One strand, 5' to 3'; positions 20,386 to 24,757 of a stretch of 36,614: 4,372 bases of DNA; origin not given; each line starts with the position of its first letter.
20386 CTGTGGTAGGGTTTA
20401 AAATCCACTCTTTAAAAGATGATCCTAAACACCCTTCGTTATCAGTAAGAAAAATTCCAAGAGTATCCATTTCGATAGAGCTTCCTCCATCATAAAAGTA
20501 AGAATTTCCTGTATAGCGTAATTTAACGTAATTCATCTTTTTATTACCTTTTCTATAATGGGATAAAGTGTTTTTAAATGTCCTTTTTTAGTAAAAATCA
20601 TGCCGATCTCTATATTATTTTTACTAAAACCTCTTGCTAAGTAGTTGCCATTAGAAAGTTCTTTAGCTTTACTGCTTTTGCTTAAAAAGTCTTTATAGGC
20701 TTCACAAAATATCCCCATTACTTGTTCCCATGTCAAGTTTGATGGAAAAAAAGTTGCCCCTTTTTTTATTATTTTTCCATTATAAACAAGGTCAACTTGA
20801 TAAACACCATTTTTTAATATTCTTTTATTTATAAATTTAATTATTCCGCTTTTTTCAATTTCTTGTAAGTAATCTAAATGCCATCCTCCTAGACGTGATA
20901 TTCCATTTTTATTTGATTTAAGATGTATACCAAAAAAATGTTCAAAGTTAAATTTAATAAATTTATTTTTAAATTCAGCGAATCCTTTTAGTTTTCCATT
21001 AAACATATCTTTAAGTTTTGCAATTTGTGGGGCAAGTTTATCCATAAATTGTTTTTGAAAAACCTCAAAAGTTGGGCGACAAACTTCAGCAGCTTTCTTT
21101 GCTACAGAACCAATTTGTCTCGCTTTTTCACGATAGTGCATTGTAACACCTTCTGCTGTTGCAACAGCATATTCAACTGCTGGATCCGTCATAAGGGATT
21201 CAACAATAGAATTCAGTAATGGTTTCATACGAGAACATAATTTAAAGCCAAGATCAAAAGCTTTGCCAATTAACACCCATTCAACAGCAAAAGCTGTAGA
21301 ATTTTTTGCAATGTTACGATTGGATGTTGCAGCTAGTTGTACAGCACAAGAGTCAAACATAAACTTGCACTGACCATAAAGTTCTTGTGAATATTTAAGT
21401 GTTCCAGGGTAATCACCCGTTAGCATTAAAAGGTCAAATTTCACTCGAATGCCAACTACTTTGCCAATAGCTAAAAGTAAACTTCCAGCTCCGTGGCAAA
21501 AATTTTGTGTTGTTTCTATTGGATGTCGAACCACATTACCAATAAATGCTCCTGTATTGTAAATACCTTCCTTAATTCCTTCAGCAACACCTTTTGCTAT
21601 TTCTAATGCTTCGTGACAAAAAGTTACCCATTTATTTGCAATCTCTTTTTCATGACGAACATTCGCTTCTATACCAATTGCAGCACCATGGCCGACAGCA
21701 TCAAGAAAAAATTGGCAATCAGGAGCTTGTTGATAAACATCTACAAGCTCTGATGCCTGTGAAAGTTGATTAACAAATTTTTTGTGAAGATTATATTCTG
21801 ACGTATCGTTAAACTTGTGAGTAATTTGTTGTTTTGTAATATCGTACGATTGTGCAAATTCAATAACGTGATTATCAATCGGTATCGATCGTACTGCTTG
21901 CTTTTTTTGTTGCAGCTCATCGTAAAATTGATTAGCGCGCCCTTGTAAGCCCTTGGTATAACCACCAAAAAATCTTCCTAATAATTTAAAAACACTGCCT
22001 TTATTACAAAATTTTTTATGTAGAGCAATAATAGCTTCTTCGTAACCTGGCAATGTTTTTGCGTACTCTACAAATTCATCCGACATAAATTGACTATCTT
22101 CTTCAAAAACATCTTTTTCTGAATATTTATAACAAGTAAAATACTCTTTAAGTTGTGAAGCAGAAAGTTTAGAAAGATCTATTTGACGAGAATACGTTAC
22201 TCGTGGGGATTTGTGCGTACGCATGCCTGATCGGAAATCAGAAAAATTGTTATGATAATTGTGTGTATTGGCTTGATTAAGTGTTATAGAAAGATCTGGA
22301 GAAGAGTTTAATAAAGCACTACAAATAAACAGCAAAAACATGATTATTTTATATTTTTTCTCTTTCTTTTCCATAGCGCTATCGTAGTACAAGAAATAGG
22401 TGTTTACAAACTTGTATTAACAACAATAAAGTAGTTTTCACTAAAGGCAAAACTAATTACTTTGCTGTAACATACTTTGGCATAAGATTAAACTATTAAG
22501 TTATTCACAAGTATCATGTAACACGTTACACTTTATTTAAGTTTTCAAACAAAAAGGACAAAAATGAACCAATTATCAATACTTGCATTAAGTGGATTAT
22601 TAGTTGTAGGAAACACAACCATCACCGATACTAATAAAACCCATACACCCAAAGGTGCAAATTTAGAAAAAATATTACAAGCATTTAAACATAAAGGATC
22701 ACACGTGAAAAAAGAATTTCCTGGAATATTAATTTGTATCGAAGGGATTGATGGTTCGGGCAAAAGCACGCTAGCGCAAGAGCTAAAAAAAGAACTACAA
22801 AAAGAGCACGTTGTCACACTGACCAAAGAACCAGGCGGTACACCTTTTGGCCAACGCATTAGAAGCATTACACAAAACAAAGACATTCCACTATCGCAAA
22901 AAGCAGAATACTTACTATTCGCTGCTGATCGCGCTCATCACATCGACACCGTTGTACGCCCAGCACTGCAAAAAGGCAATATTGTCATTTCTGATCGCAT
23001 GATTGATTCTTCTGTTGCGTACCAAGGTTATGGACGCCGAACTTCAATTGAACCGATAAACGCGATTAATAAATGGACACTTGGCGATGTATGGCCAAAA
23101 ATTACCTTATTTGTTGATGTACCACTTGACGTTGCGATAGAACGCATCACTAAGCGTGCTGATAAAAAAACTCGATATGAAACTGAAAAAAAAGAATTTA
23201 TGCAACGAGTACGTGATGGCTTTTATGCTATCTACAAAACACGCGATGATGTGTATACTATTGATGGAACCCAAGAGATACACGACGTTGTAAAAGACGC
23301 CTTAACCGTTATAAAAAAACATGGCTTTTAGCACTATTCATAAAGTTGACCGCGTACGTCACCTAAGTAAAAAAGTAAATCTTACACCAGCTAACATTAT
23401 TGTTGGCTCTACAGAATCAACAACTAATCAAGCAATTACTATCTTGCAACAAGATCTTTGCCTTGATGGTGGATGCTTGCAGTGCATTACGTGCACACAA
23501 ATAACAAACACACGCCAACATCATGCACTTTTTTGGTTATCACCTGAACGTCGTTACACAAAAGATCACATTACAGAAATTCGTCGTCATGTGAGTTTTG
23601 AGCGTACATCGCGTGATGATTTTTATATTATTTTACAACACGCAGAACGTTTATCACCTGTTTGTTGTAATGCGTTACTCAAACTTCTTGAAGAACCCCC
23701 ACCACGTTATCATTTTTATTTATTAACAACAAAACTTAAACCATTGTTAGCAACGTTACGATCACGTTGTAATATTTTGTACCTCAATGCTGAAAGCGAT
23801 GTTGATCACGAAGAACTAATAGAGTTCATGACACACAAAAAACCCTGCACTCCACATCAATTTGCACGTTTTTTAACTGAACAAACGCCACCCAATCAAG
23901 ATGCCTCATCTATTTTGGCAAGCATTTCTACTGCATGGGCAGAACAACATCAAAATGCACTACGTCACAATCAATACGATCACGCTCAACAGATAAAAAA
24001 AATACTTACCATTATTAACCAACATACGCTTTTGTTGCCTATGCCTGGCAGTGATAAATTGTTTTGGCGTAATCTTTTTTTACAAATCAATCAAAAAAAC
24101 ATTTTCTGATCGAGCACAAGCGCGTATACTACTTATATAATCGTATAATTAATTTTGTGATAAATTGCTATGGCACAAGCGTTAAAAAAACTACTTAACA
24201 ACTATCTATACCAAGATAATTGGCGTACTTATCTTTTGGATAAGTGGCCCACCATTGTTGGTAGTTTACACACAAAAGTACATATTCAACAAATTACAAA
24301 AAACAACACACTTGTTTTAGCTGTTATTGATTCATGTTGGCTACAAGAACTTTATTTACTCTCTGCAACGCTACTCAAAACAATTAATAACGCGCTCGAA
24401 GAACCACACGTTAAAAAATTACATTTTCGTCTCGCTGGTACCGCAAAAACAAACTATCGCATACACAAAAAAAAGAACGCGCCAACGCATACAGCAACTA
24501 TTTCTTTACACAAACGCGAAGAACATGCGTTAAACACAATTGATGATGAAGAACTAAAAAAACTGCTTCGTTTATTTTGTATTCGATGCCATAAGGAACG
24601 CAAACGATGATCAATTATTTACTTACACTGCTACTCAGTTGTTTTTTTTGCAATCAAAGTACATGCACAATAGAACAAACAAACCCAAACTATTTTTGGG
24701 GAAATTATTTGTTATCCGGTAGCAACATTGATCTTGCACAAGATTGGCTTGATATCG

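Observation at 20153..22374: Sec-signal polymorphic-toxin-like protein with EndoU-type RNase C-terminus and coupled immunity gene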

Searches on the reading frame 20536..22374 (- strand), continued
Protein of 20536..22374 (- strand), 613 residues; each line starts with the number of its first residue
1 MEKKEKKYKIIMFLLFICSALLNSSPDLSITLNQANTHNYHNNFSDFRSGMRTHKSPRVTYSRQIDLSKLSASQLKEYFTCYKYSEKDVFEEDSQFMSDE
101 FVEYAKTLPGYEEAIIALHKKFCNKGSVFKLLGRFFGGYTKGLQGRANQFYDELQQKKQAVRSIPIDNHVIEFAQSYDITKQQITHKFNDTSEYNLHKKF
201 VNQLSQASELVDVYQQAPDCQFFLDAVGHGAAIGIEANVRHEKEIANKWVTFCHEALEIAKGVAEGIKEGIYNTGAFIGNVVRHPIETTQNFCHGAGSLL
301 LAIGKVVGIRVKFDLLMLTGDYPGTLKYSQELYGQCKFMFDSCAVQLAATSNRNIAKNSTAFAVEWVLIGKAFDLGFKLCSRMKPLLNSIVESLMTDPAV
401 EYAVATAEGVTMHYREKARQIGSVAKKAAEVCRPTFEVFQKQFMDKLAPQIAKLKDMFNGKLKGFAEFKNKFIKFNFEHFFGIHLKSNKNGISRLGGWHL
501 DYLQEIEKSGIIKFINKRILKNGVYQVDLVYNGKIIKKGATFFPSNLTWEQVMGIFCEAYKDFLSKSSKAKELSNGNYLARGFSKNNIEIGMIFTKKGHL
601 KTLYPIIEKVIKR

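Call 80: list_cluster_members(proteins=[P0003, P0008, P0059, P0069, P0072, P0074, P0077, P0123, P0113, P0213])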
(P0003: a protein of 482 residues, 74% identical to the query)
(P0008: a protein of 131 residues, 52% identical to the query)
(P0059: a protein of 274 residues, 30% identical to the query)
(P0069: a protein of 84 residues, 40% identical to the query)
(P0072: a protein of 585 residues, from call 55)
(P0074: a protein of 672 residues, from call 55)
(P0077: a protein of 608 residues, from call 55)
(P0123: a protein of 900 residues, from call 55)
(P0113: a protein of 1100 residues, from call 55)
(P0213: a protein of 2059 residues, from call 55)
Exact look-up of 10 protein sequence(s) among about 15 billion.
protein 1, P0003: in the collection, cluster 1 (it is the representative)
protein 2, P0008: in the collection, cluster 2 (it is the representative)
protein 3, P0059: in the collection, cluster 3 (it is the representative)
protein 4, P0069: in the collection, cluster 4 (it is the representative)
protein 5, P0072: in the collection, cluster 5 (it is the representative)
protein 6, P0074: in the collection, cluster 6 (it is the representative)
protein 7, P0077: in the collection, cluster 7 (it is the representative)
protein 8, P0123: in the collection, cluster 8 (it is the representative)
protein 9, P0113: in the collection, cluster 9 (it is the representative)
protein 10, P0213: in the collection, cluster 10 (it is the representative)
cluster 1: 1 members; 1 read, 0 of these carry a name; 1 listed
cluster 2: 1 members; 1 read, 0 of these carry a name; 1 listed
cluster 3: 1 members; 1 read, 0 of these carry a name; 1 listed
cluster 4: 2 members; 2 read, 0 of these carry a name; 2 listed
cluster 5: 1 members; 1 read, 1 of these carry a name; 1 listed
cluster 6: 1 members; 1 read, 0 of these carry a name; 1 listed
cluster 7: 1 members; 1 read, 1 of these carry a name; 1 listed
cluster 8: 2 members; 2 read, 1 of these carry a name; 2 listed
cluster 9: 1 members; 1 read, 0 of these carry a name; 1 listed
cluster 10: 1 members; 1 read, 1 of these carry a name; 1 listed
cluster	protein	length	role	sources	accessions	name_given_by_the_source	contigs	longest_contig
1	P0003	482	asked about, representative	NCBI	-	-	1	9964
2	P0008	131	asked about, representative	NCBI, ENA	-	-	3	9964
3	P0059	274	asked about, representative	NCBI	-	-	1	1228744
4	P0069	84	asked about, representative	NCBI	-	-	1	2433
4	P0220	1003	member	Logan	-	-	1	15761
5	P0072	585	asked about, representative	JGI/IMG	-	hypothetical protein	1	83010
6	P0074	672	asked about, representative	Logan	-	-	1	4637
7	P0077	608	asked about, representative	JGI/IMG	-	hypothetical protein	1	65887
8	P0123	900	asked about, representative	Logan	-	-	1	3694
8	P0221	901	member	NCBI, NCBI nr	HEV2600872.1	MAG TPA: EndoU domain-containing protein [Candidatus Babeliales bacterium] | EndoU domain-containing protein [Candidatus Babeliales bacterium]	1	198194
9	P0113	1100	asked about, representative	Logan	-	-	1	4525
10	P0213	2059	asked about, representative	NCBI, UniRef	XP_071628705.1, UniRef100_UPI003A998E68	uncharacterized protein [Temnothorax longispinosus] | uncharacterized protein isoform X8 n=1 Tax=Temnothorax longispinosus TaxID=300112 ...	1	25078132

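Call 85: search_protein_families(library=padloc, proteins=[window:20536-22374:-], max_evalue=0.01)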
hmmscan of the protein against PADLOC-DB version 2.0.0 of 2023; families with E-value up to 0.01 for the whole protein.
window:20536-22374:- (613 aa): 0 families

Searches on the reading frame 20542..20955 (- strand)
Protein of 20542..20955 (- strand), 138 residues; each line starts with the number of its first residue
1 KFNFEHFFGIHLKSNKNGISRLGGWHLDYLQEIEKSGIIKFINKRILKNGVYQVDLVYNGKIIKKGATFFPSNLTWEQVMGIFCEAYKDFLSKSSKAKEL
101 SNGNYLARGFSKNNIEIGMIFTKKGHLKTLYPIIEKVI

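Call 69: search_solved_structures(query=A10, max_evalue=10, show_alignments=4)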
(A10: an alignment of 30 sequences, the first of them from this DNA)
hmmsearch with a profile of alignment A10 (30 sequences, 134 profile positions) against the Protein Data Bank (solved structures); distinct sequences matched with E-value up to 10: 2.
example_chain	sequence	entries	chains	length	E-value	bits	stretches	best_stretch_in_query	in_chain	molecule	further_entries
5czw_A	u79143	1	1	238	0.74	12.8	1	61-131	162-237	Myroilysin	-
8ap6_M1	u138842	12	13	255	0.76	12.8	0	64-98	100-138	oligomycin sensitiviy conferring protein | OSCP | oligomycin-sensivity-conferring protein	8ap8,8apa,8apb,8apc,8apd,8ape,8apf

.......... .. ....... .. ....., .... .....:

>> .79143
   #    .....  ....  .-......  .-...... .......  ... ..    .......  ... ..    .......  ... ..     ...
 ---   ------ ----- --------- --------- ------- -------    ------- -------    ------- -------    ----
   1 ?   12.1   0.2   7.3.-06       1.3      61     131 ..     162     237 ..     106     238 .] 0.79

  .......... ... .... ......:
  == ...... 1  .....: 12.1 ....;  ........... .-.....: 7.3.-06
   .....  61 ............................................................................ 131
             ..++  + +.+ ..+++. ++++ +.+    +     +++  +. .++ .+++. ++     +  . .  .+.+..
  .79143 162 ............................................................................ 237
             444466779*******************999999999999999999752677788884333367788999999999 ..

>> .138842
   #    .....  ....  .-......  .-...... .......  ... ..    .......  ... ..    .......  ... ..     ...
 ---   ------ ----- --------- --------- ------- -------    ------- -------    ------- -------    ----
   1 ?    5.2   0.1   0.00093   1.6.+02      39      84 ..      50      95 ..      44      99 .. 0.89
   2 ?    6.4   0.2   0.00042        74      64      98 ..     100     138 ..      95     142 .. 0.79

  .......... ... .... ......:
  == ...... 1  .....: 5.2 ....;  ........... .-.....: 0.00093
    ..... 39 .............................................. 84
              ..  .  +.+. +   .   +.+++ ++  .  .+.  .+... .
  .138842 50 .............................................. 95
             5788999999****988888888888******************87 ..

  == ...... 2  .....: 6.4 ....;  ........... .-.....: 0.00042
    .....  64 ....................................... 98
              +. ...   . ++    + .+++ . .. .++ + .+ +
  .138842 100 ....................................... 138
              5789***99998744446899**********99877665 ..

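Call 89: find_related_loci(query=A10, collection=viral_contigs, flank=6000)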
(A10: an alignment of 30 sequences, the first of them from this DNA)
Query A10 (138 aa) in viral_contigs; peptide patterns used: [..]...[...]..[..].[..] (x = any residue, [..] = any of these).
15 stretches matched a pattern, but none encodes a relative of the query by tblastn (E <= 1e-3).

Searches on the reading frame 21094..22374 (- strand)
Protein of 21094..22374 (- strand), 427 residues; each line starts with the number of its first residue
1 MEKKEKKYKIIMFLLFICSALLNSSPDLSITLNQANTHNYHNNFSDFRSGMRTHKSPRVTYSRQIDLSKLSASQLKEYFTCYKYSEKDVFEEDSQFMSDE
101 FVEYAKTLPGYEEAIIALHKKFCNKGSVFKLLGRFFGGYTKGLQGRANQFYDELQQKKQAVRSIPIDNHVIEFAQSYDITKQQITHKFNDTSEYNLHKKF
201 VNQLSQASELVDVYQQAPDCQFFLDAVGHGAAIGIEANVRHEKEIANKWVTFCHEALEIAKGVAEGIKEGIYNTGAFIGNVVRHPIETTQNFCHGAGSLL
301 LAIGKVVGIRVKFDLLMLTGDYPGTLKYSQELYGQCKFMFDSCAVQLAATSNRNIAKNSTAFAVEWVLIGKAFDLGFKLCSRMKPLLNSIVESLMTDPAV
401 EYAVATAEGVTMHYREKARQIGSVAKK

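Call 55: search_protein_representatives(alignment_id=A4)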
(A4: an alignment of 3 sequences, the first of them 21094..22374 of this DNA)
Query: 3 sequences, 429 profile positions. Proteins with E-value up to 0.001 (for the whole library): 166; up to 1e-10: 86; up to 1e-30: 27. The best 150 are listed.
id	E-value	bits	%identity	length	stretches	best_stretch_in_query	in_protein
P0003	2.3e-242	820.6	-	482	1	47-429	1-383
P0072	1.4e-100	353.5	-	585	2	156-428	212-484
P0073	1.2e-75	271.4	-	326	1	291-429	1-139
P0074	1.5e-74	267.7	-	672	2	157-427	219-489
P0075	2.3e-61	224.3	-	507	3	159-272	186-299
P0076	2.1e-58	214.5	-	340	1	209-429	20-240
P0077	4.5e-54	200.2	-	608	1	65-428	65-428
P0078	5.3e-51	190.1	-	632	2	158-405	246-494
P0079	1.6e-50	188.5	-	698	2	156-424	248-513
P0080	5.2e-46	173.7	-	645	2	158-424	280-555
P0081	4.4e-45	170.6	-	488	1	37-407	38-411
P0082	1.5e-44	168.9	-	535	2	164-402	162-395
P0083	4.9e-43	163.9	-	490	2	22-157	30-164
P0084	8.6e-43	163.1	-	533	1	62-402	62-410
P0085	1.8e-39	152.1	-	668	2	161-427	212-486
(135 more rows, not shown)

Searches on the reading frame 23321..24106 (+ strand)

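Call 27: search_protein_families(library=pfam, proteins=[window:23321-24106:+], max_evalue=0.001)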
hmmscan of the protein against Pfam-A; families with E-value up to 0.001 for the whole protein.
window:23321-24106:+ (262 aa): 2 families
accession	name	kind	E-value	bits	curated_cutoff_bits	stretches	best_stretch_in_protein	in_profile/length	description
PF13177.12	DNA_pol3_delta2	-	2.8e-22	79.9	27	1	15-157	12-159/161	DNA polymerase III, delta subunit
PF25250.1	DUF7852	-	8.3e-05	22.7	22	1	8-66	150-209/238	Domain of unknown function (DUF7852)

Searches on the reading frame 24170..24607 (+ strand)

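Call 28: search_protein_families(library=pfam, proteins=[window:24170-24607:+], max_evalue=0.001)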
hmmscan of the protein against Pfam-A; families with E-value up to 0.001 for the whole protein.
window:24170-24607:+ (146 aa): 1 family
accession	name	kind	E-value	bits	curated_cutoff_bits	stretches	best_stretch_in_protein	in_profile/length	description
PF05258.17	DciA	-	1.6e-10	41.5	24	1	3-86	4-89/89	Dna[CI] antecedent, DciA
